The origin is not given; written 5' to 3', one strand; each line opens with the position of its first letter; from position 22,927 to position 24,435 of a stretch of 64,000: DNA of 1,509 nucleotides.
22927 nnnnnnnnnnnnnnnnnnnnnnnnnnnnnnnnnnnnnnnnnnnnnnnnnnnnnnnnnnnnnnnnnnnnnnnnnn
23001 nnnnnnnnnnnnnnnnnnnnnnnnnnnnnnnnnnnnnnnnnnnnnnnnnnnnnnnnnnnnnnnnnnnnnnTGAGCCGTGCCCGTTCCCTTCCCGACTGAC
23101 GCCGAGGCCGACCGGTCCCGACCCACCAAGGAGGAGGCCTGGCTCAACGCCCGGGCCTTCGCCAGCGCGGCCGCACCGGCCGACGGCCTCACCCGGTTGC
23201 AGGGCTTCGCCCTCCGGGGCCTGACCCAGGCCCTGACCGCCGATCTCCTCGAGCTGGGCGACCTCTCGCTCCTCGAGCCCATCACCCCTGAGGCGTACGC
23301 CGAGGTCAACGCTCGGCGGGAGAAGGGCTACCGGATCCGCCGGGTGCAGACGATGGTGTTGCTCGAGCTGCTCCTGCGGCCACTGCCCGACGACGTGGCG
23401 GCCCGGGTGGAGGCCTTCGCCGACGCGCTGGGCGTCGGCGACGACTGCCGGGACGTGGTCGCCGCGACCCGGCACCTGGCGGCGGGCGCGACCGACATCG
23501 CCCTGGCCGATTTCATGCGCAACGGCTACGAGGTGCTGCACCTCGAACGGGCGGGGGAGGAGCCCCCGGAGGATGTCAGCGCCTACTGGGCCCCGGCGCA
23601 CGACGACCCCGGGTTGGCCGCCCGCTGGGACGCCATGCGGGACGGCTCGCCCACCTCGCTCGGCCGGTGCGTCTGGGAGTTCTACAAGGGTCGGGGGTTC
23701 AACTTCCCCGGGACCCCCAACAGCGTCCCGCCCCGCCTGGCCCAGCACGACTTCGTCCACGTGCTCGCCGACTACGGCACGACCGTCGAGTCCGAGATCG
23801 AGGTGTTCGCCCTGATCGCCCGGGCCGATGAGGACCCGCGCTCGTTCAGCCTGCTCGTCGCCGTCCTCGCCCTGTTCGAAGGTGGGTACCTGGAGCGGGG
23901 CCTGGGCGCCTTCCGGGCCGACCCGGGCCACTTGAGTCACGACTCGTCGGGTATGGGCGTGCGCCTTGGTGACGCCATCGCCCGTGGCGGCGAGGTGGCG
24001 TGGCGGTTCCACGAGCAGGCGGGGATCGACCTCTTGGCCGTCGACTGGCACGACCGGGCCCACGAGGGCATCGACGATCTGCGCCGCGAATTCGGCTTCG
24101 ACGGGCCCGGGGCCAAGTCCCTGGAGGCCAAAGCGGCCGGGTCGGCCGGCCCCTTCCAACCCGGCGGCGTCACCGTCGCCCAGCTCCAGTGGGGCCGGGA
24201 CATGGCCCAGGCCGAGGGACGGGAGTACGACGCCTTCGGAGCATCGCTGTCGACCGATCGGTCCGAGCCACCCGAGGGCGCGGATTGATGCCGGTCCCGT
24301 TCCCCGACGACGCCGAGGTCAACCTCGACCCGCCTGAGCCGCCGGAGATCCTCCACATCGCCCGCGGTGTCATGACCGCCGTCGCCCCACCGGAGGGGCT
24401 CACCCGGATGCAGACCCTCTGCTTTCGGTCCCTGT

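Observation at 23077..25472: Tandem paralogues with a COQ4-type HDxxH-x11-E motif, translationally coupled to mec-cysM (best candidate for an undescribed module)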

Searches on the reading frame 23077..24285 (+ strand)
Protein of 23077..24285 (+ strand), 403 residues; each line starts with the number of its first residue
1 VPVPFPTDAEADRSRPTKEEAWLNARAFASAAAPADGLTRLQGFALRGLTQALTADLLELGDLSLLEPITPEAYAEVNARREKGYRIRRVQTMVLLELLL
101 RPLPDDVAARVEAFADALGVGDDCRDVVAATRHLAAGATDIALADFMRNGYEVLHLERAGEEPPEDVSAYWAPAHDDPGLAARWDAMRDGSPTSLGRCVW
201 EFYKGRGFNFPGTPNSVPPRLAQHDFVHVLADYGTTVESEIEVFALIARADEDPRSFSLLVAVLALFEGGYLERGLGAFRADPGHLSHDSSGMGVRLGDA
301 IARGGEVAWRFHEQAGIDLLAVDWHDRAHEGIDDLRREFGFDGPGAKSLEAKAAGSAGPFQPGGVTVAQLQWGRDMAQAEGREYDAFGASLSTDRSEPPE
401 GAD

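Call 3: search_protein_families(library=pfam, proteins=[window:23077-24285:+], max_evalue=1)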
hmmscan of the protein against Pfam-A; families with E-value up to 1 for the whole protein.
window:23077-24285:+ (403 aa): 1 family
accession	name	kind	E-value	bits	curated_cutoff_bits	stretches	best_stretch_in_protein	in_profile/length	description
PF05019.18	Coq4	-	0.0012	18.6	22.9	1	224-244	126-146/221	Coenzyme Q (ubiquinone) biosynthesis protein Coq4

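Call 4: search_protein_families(library=ncbifam, proteins=[window:23077-24285:+], max_evalue=1)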
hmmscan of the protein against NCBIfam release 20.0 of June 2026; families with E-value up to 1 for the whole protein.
window:23077-24285:+ (403 aa): 0 families

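Call 8: find_homologous_proteins(query=window:23077-24285:+)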
Query window:23077-24285:+ (403 aa): 998 proteins with E <= 0.001 among 8000 candidates; the best 120 are listed.
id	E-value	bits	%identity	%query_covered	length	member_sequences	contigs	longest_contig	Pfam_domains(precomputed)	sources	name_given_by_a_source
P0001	1.2e-245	833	92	100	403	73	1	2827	-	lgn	-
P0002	3.9e-210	716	80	100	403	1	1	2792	-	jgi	jgi:hypothetical protein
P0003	1.7e-195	668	95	78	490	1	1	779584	-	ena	-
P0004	1.7e-195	668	76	98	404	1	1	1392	-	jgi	jgi:hypothetical protein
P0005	1.3e-192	659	99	74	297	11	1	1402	-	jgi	jgi:hypothetical protein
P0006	3.7e-191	654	78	97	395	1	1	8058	-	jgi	jgi:hypothetical protein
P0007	6.5e-190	650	75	100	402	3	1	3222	-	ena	-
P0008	1.1e-189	649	76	97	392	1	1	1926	-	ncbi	-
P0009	3.9e-189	647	74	100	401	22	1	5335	-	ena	-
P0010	3.3e-187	641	73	98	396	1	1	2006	-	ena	-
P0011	3.5e-187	641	73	99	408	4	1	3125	-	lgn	-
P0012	4.0e-184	631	72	98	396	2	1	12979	-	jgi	jgi:hypothetical protein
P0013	5.2e-183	627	73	98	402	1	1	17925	-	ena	-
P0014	5.7e-183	627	72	98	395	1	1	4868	-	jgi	jgi:hypothetical protein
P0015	9.3e-183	626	73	98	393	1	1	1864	-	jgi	jgi:hypothetical protein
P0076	4.3e-90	321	48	97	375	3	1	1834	PF05019.19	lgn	-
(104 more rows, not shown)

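Call 9: search_solved_structures(query=window:23077-24285:+, max_evalue=10, show_alignments=2)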
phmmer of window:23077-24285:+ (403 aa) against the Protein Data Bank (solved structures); distinct sequences matched with E-value up to 10: 0.

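Call 13: search_solved_structures(query=A1, max_evalue=10, show_alignments=3)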
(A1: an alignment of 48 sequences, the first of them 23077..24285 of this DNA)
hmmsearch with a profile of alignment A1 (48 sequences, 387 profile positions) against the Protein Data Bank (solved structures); distinct sequences matched with E-value up to 10: 1.
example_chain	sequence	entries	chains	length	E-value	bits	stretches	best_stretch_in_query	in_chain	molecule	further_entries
3msq_A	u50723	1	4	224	0.1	14.7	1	181-243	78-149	Putative ubiquinone biosynthesis protein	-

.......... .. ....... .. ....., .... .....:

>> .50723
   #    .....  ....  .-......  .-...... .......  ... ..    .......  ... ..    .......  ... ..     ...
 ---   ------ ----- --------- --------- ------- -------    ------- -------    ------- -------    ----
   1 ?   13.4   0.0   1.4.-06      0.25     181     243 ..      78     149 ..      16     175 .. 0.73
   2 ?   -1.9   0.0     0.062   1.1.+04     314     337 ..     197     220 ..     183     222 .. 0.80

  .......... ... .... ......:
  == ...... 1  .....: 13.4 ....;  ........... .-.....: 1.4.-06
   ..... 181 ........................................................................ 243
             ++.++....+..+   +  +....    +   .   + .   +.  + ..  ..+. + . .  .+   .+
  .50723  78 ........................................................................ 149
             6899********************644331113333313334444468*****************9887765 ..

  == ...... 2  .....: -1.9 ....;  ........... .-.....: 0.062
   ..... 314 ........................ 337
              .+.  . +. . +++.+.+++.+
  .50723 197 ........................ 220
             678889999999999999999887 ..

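Call 14: find_related_loci(query=A1, collection=genome_contigs, flank=7000)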
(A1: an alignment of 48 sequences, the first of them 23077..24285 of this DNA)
Query A1 (403 aa) in genome_contigs; peptide patterns used: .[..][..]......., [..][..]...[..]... (x = any residue, [..] = any of these).
599 stretches matched a pattern (row limit reached: there are more); 575 encode a relative of the query (tblastn E <= 1e-3); the best 80 are kept; 80 distinct loci.
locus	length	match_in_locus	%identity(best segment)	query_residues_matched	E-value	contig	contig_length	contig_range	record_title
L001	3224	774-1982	92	1-403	0e+0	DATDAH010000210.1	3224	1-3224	MAG TPA_asm: Acidimicrobiales bacterium isolate SMAG_U91 k141_1108893, whole genome shotgun sequence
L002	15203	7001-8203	74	1-401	0e+0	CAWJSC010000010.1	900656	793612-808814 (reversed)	MAG: uncultured Microthrixaceae bacterium isolate MFD09730.bin.1.146 genome assembly, contig: contig_3510, whole genome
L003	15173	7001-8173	74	1-391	1e-166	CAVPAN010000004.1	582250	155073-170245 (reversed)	MAG: uncultured Microthrixaceae bacterium isolate MFD09779.bin.2.206 genome assembly, contig: contig_19623, whole genome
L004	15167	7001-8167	73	1-390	9e-165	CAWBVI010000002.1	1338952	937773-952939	MAG: uncultured Microthrixaceae bacterium isolate MFD06742.bin.2.52 genome assembly, contig: contig_1309, whole genome s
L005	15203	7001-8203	73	1-401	0e+0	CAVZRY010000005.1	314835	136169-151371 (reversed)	MAG: uncultured Microthrixaceae bacterium isolate MFD00905.bin.2.232 genome assembly, contig: contig_15540, whole genome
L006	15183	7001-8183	68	3-396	8e-127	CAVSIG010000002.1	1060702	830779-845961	MAG: uncultured Microthrixaceae bacterium isolate MFD02360.bin.2.266 genome assembly, contig: contig_2377, whole genome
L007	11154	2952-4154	73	1-401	0e+0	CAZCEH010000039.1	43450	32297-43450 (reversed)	MAG TPA_asm: uncultured Actinomycetes bacterium isolate SRP342105_co3_232 genome assembly, contig: NODE_534_length_43450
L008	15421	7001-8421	73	1-394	9e-133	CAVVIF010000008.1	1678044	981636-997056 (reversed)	MAG: uncultured Microthrixaceae bacterium isolate MFD02840.bin.2.310 genome assembly, contig: contig_7218, whole genome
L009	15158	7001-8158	48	1-389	9e-102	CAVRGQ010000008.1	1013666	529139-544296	MAG: uncultured Actinomycetes bacterium isolate MFD05442.bin.2.170 genome assembly, contig: contig_5827, whole genome sh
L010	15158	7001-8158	47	2-389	6e-97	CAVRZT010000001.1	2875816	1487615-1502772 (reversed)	MAG: uncultured Actinomycetes bacterium isolate MFD05942.bin.2.12 genome assembly, contig: contig_10582, whole genome sh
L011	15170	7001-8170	46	2-389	8e-97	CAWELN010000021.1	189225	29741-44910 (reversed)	MAG: uncultured Actinomycetes bacterium isolate MFD05841.bin.2.21 genome assembly, contig: contig_56329, whole genome sh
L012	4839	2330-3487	46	2-389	3e-95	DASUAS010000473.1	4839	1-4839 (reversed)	MAG TPA_asm: Acidimicrobiia bacterium isolate SMAG_U2501 k141_640314, whole genome shotgun sequence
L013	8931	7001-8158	47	1-394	5e-95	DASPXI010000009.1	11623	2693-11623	MAG TPA_asm: Acidimicrobiia bacterium isolate SMAG_U11563 k141_963490, whole genome shotgun sequence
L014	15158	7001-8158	46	2-389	6e-95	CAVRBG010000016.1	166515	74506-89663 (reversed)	MAG: uncultured Actinomycetes bacterium isolate MFD04944.bin.2.123 genome assembly, contig: contig_82708, whole genome s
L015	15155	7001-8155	45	2-390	5e-94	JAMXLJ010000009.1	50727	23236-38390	MAG: Acidimicrobiia bacterium isolate Bin.002_Pasture k127_1326962, whole genome shotgun sequence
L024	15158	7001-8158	44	1-394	1e-90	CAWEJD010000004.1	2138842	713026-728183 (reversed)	MAG: uncultured Microthrixaceae bacterium isolate MFD05942.bin.2.79 genome assembly, contig: contig_6864, whole genome s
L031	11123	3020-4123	47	1-384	8e-90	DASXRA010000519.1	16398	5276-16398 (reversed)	MAG TPA_asm: Jatrophihabitantaceae bacterium isolate SMAG_U4627 k141_2748475, whole genome shotgun sequence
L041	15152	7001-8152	44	1-392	9e-89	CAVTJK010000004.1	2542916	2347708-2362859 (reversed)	MAG: uncultured Microthrixaceae bacterium isolate MFD05841.bin.2.117 genome assembly, contig: contig_3208, whole genome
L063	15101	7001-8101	45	16-398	1e-86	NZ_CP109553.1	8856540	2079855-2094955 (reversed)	Nocardia sp. NBC_01388 chromosome, complete genome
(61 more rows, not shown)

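Call 22: predict_structure(alignment_id=A1)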
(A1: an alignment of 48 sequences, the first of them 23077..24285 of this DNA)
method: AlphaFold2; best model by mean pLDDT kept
length: 403 residues; sequences in the alignment: 48
mean_pLDDT: 89.5   pTM: 0.90
mean pLDDT of the five models: 89.5, 89.2, 88.7, 87.3, 85.2
residues with pLDDT >= 90: 273; 70-90: 100; 50-70: 28; < 50: 2
segments of 3 or more residues with pLDDT < 50: none
pLDDT, mean of each block of 10 residues (from residue 1): 92 95 97 95 92 90 95 97 94 91 90 97 86 70 74 86 76 83 97 98 96 88 95 94 95 89 77 64 79 93 94 94 96 98 95 96 94 96 97 71 44
secondary structure, 60 per line:
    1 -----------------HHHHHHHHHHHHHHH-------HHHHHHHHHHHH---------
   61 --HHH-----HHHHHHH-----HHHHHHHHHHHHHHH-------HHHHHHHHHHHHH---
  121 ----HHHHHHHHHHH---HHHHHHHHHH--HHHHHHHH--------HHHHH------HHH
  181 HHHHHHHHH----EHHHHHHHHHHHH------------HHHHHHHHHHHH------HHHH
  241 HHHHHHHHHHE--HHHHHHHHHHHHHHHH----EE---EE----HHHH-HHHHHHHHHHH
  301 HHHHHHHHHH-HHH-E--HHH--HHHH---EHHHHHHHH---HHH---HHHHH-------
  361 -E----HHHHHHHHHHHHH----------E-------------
elements in order: H18-32 H40-51 H71-77 H83-97 H105-117 H125-135 H139-148 H151-158 H167-171 H178-189 H195-206 H219-230 H237-250 H254-269 H285-288 H290-310 H324-327 H332-339 H349-353 H367-379

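Call 24: search_protein_representatives(alignment_id=A1)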
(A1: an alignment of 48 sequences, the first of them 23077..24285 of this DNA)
Query: 48 sequences, 387 profile positions. Proteins with E-value up to 0.001 (for the whole library): 1390; up to 1e-10: 879; up to 1e-30: 267. The best 150 are listed.
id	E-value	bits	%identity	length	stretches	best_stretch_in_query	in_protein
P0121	2.2e-179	612.8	-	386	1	1-385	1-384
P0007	1.8e-170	583.4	-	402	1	1-385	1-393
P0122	3.2e-170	582.6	-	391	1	1-384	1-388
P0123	1.6e-146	504.6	-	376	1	5-382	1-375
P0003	9.5e-140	482.3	-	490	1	1-311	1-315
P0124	4.2e-138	476.9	-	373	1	1-379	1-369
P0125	2.1e-136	471.3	-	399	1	1-302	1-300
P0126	1.6e-132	458.5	-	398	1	17-384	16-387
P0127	1.0e-129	449.3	-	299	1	90-384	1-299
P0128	4.0e-126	437.4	-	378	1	1-385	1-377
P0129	5.9e-123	427.0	-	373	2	205-384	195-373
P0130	2.5e-119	415.1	-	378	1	1-310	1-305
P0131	9.6e-119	413.2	-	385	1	1-371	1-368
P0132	1.6e-107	376.2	-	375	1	22-369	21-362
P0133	3.4e-107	375.1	-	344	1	23-383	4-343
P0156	6.5e-90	318.3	-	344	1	18-355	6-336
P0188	8.9e-68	245.4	-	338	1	16-354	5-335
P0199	3.0e-63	230.5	-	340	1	15-346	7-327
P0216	7.3e-58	212.7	-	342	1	20-343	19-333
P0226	1.9e-53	198.2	-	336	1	21-342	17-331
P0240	1.6e-49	185.3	-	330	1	14-340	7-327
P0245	7.1e-49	183.1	-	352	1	19-341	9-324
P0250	8.2e-47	176.4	-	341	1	27-341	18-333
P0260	2.6e-45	171.4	-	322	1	16-341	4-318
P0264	2.4e-44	168.3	-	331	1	16-341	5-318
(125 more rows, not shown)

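Call 25: search_protein_families(library=pfam, proteins=[P0188, P0199, P0216, P0226, P0240, P0245, P0250, P0260, P0264, P0156], max_evalue=1)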
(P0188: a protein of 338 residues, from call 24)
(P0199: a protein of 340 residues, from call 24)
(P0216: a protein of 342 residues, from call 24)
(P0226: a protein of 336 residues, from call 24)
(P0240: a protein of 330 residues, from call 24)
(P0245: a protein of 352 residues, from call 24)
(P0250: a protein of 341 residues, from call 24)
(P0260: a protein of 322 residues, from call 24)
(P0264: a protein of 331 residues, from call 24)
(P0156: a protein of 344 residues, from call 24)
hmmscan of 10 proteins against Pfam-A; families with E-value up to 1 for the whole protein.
P0188 (338 aa): 2 families
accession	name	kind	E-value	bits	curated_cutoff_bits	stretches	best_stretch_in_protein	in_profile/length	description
PF04391.17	DUF533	-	0.0066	16.5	29.6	1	6-111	65-172/178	Protein of unknown function (DUF533)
PF05019.18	Coq4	-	0.059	13.1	22.9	0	210-232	126-148/221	Coenzyme Q (ubiquinone) biosynthesis protein Coq4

P0199 (340 aa): 1 family
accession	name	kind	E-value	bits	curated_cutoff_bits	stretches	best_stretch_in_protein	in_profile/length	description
PF05019.18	Coq4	-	7.1e-05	22.7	22.9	1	210-252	126-169/221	Coenzyme Q (ubiquinone) biosynthesis protein Coq4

P0216 (342 aa): 1 family
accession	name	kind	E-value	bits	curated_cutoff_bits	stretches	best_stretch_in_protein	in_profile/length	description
PF05019.18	Coq4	-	0.0017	18.2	22.9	1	218-248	126-156/221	Coenzyme Q (ubiquinone) biosynthesis protein Coq4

P0226 (336 aa): 1 family
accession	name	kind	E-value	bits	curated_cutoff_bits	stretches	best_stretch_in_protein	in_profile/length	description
PF05019.18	Coq4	-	0.0094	15.7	22.9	1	217-328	126-219/221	Coenzyme Q (ubiquinone) biosynthesis protein Coq4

P0240 (330 aa): 0 families

P0245 (352 aa): 1 family
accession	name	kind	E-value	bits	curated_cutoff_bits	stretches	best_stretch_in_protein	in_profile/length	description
PF05019.18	Coq4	-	0.015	15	22.9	1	212-252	125-166/221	Coenzyme Q (ubiquinone) biosynthesis protein Coq4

P0250 (341 aa): 1 family
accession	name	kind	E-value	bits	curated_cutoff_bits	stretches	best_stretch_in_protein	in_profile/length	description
PF05019.18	Coq4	-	0.11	12.2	22.9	0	219-239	125-145/221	Coenzyme Q (ubiquinone) biosynthesis protein Coq4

P0260 (322 aa): 1 family
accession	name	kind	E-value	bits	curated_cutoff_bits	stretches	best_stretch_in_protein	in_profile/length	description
PF05019.18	Coq4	-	0.098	12.4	22.9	0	204-227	126-149/221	Coenzyme Q (ubiquinone) biosynthesis protein Coq4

P0264 (331 aa): 0 families

P0156 (344 aa): 1 family
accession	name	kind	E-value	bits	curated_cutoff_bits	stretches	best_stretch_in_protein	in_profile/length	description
PF05019.18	Coq4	-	0.039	13.7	22.9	0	210-232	126-148/221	Coenzyme Q (ubiquinone) biosynthesis protein Coq4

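Call 26: fold_search(model_id=the predicted structure, library=pdb)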
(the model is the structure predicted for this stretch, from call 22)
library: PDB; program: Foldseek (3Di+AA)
matches with E <= 10: 62; with E <= 0.001: 0
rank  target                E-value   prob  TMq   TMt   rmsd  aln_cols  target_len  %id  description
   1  3msq_A                6.6e-03  1.00  0.28  0.50  11.1       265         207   17  Crystal structure of a Putative ubiquinone biosynthesis protein (Npun02000094) from Nostoc punctiforme PCC 73102 at 2. (released 2010-08-04)
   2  6e12_A                3.3e-02  0.99  0.28  0.48  12.1       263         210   14  Crystal Structure of the Alr8543 protein in complex with Oleic Acid and magnesium ion from Nostoc sp. PCC 7120, Northe (released 2018-07-25)
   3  6e12_B                3.5e-02  1.00  0.29  0.49  10.3       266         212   13  Crystal Structure of the Alr8543 protein in complex with Oleic Acid and magnesium ion from Nostoc sp. PCC 7120, Northe (released 2018-07-25)
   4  7nmq                  4.3e-01  0.04  0.10  0.11  24.2       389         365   10  Bacillus cereus HblL1 toxin component (released 2021-04-07)
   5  3c02                  1.0e+00  0.04  0.11  0.15  18.0       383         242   10  X-ray structure of the aquaglyceroporin from Plasmodium falciparum (released 2008-05-27)
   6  9l0b_A                1.2e+00  0.04  0.14  0.14  17.4       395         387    7  structure of MCT2-embigin complex (released 2025-12-24)
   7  6gs4_A                1.4e+00  0.03  0.14  0.13  20.8       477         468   11  Crystal structure of peptide transporter DtpA-nanobody in complex with valganciclovir (released 2019-01-30)
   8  5zum_A                1.6e+00  0.02  0.11  0.10  21.4       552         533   11  Structure of dipeptidyl-peptidase III from Corallococcus sp. strain EGB (released 2019-06-12)
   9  2fon_C                1.7e+00  0.05  0.15  0.11  17.8       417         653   10  X-ray crystal structure of LeACX1, an acyl-CoA oxidase from Lycopersicon esculentum (tomato) (released 2006-05-23)
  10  6t6v                  2.1e+00  0.02  0.10  0.06  22.2       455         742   11  Glu-494-Ala inactive monomer of a quinol dependent Nitric Oxide Reductase (qNOR) from Alcaligenes xylosoxidans (released 2020-04-01)
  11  8tgn_B                3.0e+00  0.02  0.12  0.12  21.4       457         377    9  VMAT1 dimer with serotonin and reserpine (released 2024-03-20)
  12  8ufe                  3.3e+00  0.02  0.12  0.12  22.8       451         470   10  Multidrug efflux pump EfpA from mycobacterium smegmatis (released 2024-09-11)
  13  8fur_A                4.1e+00  0.01  0.12  0.13  21.2       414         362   11  Crystal structure of human IDO1 with compound 11 (released 2023-04-26)
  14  7k36_I                4.3e+00  0.01  0.11  0.08  18.9       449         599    9  Cryo-EM structure of STRIPAK complex (released 2021-03-10)
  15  8ucm_A                4.3e+00  0.01  0.11  0.11  22.3       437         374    7  Komagataella pastoris Cytochrome c oxidase in complex with human VMAT2 and Reserpine (released 2024-10-09)
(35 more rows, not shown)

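Call 46: search_protein_families(library=pfam, alignment_id=A1, max_evalue=1)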
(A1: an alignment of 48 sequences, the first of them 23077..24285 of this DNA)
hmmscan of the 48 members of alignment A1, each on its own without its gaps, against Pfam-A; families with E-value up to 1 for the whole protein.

A. member 1, window:23077-24285:+ (403 aa): 1 family
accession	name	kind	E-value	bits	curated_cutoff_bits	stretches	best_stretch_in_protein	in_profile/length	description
PF05019.18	Coq4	-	0.0012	18.6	22.9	1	224-244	126-146/221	Coenzyme Q (ubiquinone) biosynthesis protein Coq4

B. families by the number of members that match (of 48 scanned): 4 families
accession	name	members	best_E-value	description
PF05019.18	Coq4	29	7.7e-06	Coenzyme Q (ubiquinone) biosynthesis protein Coq4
PF03683.19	UPF0175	1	0.11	Uncharacterised protein family (UPF0175)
PF23420.1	DUF7108_C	1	0.13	DUF7108, C-terminal domain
PF10784.15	Plasmid_stab_B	1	0.2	Plasmid stability protein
